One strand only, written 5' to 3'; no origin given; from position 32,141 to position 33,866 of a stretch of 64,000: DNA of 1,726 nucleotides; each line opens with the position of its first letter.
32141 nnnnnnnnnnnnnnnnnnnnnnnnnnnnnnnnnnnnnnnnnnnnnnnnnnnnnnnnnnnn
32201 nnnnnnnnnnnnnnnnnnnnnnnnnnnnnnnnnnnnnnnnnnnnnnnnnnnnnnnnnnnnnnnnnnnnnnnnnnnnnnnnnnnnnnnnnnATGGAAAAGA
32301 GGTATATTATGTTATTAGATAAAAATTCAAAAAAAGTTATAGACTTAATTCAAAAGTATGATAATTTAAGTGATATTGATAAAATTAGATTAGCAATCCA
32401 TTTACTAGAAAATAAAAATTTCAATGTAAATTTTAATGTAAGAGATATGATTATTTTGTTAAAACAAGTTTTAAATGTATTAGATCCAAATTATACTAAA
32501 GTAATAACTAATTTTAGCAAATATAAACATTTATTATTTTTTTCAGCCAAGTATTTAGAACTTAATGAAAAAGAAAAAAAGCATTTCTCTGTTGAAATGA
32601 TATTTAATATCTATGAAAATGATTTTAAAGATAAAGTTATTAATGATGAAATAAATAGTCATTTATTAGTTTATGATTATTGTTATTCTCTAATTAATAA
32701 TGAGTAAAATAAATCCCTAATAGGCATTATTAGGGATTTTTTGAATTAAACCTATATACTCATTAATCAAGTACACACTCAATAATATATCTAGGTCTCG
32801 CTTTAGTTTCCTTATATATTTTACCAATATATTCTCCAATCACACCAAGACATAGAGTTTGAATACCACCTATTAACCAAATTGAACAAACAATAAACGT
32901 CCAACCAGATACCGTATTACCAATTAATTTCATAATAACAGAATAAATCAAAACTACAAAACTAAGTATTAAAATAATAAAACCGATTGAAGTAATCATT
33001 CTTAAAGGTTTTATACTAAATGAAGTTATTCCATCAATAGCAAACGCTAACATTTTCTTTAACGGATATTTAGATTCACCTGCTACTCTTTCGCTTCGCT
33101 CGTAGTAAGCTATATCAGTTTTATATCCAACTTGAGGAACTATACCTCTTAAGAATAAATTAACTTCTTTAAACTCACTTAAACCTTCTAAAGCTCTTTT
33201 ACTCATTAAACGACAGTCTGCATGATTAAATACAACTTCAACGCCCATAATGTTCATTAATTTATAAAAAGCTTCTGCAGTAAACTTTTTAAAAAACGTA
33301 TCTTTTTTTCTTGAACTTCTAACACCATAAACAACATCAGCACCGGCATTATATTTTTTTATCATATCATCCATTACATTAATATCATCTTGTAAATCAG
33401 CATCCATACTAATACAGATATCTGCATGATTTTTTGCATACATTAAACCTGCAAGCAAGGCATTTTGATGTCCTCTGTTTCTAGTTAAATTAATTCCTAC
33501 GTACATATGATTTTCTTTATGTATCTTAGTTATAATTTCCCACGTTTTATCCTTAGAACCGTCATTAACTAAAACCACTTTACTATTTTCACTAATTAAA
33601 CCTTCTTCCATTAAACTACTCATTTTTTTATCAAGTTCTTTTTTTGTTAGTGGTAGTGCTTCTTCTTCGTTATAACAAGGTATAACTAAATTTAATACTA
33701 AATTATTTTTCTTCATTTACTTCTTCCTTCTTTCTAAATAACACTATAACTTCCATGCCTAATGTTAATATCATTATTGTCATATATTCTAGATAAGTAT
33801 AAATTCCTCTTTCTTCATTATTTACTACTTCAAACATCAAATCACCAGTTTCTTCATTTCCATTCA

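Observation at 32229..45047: Mobilizable LSR element carrying a complete three-component surface-glycosylation (GtrA / GT2 / GT-C-like) cargo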

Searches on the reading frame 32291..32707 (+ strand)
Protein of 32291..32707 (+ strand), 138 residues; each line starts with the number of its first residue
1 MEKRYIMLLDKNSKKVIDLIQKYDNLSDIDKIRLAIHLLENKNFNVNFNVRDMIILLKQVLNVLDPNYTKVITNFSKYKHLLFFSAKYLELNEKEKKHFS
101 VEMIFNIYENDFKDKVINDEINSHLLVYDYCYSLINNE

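Call 4: search_protein_families(library=pfam, proteins=[window:32291-32707:+], max_evalue=0.01)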
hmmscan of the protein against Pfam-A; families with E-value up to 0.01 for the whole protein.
window:32291-32707:+ (138 aa): 0 families

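Call 16: search_protein_families(library=ncbifam, proteins=[window:32291-32707:+], max_evalue=0.01)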
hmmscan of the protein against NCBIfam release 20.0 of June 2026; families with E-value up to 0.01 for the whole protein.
window:32291-32707:+ (138 aa): 0 families

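Call 17: search_protein_families(library=phrogs, proteins=[window:32291-32707:+], max_evalue=0.001)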
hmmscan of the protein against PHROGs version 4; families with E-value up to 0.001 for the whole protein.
window:32291-32707:+ (138 aa): 0 families

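Call 61: search_protein_families(library=padloc, proteins=[window:32291-32707:+], max_evalue=0.01)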
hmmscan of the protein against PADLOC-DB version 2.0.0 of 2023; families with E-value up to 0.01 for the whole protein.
window:32291-32707:+ (138 aa): 0 families
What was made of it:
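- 32291..32707 (+): 138-aa protein of unknown function, a conserved left-end gene of this element family. No family hit (calls 4, 16, 17, 61).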

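Call 80: find_encoding_contigs(protein=window:32291-32707:+, flank=6000, max_places=10)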
Protein window:32291-32707:+ (138 aa): 3 contigs read that carry it; 3 places shown.
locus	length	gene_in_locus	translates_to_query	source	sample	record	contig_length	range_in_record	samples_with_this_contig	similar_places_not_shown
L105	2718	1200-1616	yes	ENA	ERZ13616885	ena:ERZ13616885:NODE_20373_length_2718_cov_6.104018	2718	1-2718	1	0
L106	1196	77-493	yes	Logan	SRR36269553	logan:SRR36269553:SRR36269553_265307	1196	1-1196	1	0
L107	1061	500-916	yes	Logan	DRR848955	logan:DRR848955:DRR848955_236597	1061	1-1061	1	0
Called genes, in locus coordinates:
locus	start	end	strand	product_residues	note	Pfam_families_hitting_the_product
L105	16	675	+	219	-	-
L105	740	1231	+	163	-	PF00005:ABC_tran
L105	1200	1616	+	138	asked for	-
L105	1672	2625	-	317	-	PF00535:Glycos_transf_2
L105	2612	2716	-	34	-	?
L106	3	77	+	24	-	?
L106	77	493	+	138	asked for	-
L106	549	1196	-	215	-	?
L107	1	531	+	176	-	?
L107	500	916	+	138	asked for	-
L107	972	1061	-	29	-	?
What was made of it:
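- Tried and rejected: Contigs carrying the left-end gene show only the integrated form (call 80).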

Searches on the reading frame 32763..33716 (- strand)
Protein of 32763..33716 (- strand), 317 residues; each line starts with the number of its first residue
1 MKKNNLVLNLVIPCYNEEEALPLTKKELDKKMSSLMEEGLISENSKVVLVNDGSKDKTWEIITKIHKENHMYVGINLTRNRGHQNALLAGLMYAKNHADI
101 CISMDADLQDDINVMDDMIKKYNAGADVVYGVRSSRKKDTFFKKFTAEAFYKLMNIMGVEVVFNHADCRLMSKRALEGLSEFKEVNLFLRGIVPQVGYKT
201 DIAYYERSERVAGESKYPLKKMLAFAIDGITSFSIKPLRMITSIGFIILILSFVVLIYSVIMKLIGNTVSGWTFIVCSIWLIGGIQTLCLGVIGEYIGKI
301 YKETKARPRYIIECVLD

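Call 3: search_protein_families(library=pfam, proteins=[window:32763-33716:-], max_evalue=0.01)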
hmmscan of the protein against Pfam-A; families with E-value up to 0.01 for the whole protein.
window:32763-33716:- (317 aa): 2 families
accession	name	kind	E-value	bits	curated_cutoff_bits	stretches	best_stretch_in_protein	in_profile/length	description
PF00535.33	Glycos_transf_2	-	1.7e-24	87.1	23.3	1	11-177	3-165/168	Glycosyl transferase family 2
PF13704.12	Glyco_tranf_2_4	-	0.0054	17.6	27.5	1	46-107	21-81/98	Glycosyl transferase family 2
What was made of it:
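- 32763..33716 (-): GtrB-like GT2 polyprenyl-phosphate glycosyltransferase, 317 aa, with a DAD motif and two C-terminal TM helices. Glycos_transf_2, E 1.7e-24 (call 3).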

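Call 16: search_protein_families(library=ncbifam, proteins=[window:32763-33716:-], max_evalue=0.01)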
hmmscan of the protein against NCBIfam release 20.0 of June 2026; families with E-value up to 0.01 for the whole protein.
window:32763-33716:- (317 aa): 12 families
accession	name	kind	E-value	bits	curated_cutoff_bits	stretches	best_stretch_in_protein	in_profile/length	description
NF047588.1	GlcsyltransPgfSStrep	equivalog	3e-72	243.5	500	1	8-313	3-303/308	glycosyltransferase PgfS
NF007986.1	PRK10714.1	equivalog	3.8e-43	147.7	529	1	9-316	9-312/316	undecaprenyl-phosphate 4-deoxy-4-formamido-L-arabinose transferase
TIGR03937.1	PgaC_IcaA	equivalog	2.3e-15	56.5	422.3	1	7-142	46-172/407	poly-beta-1,6-N-acetyl-D-glucosamine synthase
NF058614.1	PPMAGASynPpgS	equivalog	2.3e-07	30.5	370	1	41-139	23-119/226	polyprenyl-phospho-N-acetylgalactosaminyl synthase PpgS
NF041875.1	EPS_EpsD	equivalog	8.5e-07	28.7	370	1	9-153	2-139/325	exopolysaccharide biosynthesis glycosyltransferase EpsD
TIGR03111.1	glyc2_xrt_Gpos1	hypoth_equivalog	2.2e-06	26.8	363.95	1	8-129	51-163/439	TIGR03111 family XrtG-associated glycosyltransferase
NF007482.0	PRK10073.1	equivalog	1.6e-05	24.1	423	1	2-97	2-87/334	glycosyltransferase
TIGR04283.1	glyco_like_mftF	equivalog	0.0001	22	182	1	10-113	3-90/221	TIGR04283 family arsenosugar biosynthesis glycosyltransferase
TIGR04182.1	glyco_TIGR04182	equivalog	0.00019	20.9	325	0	235-305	221-290/293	S-layer glycoprotein N-glycosyltransferase AglJ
NF041391.1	DPhHxTase_Halo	equivalog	0.0003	19.8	375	1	42-154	22-127/213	dolichyl-phosphate hexose transferase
NF010496.0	PRK13915.1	equivalog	0.0018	17.4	262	1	3-111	28-130/307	glucosyl-3-phosphoglycerate synthase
NF047683.1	TeichurnBiosyTuaG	equivalog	0.0066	16.1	400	1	1-97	1-88/252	teichuronic acid biosynthesis protein TuaG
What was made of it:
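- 32763..33716 (-): PgfS, E 3e-72, below cut-off (call 16).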

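Call 17: search_protein_families(library=phrogs, proteins=[window:32763-33716:-], max_evalue=0.001)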
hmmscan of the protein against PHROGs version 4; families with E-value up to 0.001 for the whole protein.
window:32763-33716:- (317 aa): 2 families
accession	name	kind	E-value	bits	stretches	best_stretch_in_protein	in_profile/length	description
phrog_841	-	moron, auxiliary metabolic gene and host takeover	1.3e-100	337.9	1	8-313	4-304/309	GtrB-like O-antigen conversion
phrog_34335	-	moron, auxiliary metabolic gene and host takeover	2.7e-70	238.8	1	8-313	3-302/825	GtrB glycosyltransferase for O-antigen conversion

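Call 20: search_solved_structures(query=window:32763-33716:-, max_evalue=0.001)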
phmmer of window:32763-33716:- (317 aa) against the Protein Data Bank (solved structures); distinct sequences matched with E-value up to 0.001: 7.
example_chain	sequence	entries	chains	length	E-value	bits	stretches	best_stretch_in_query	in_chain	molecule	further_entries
5ekp_C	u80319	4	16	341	1.2e-60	208.6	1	6-313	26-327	Uncharacterized glycosyltransferase sll0501 | Glycosyltransferase sll0501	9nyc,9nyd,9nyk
9nye_A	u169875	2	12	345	1.2e-60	208.5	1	6-313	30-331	Glycosyltransferase sll0501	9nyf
5eke_A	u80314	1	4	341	1.5e-59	205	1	6-313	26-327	Uncharacterized glycosyltransferase sll0501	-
9hwj_A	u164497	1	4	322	8.7e-36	126.9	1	8-315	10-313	Undecaprenyl-phosphate 4-deoxy-4-formamido-L-arabinose transferase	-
9bhc_C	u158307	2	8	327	1.2e-33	119.9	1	8-315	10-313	Undecaprenyl-phosphate 4-deoxy-4-formamido-L-arabinose transferase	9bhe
8vxh_A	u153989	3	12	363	1.8e-33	119.3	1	8-315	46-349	Undecaprenyl-phosphate 4-deoxy-4-formamido-L-arabinose transferase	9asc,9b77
5mlz_A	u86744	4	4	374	2.1e-09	40.3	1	7-135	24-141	Dolichol monophosphate mannose synthase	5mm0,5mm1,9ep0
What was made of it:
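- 32763..33716 (-): Full-length match to Synechocystis GtrB 5EKP, E 1.2e-60, and to ArnC (call 20). phrog_841 'GtrB-like', E 1.3e-100 (call 17).
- On Gtr-type three-component glycosylation system: Full-length match to GtrB 5EKP, E 1.2e-60, and to ArnC (call 20).
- GT2 matches GtrB 5EKP over its full length, E 1e-60 (call 20).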
